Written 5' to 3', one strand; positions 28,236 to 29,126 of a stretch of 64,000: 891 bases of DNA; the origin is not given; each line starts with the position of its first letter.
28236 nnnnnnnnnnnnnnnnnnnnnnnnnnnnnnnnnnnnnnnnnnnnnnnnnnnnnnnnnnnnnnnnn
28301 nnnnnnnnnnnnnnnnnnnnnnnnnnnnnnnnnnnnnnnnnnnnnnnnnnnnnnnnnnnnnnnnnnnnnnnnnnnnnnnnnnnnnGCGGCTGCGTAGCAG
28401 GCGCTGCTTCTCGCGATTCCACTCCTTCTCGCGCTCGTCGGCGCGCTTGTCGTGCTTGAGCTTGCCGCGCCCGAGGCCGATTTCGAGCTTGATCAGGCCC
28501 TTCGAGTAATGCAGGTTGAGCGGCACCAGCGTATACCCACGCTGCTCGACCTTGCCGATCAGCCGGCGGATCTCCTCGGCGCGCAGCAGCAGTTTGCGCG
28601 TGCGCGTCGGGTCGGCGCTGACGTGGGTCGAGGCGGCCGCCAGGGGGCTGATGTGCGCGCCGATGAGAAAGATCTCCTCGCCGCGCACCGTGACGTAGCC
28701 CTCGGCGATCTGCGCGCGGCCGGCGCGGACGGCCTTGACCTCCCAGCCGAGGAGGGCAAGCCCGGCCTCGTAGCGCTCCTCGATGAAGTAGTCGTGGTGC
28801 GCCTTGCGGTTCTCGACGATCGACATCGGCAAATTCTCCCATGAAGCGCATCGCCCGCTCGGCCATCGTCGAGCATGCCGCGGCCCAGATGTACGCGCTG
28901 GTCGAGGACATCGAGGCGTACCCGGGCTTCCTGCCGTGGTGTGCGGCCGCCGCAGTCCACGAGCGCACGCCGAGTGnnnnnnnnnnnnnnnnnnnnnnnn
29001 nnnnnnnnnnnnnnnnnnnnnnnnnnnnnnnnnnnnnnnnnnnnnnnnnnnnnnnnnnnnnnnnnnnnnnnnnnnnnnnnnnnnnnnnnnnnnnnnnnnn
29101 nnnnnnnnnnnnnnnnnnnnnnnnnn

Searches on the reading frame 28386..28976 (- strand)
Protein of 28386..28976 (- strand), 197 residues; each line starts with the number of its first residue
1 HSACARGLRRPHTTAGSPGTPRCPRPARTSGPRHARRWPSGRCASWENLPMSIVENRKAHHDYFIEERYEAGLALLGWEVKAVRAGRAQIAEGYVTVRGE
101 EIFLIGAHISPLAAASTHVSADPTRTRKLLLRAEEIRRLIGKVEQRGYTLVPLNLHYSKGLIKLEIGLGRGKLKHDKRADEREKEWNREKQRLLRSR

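Call 28: search_protein_families(library=pfam, proteins=[window:28386-28976:-], max_evalue=0.00001)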
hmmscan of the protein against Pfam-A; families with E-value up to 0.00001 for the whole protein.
window:28386-28976:- (197 aa): 1 family
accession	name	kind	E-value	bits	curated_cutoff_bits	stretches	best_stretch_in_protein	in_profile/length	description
PF01668.23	SmpB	-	1.1e-54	184.8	27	1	53-195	1-142/143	SmpB protein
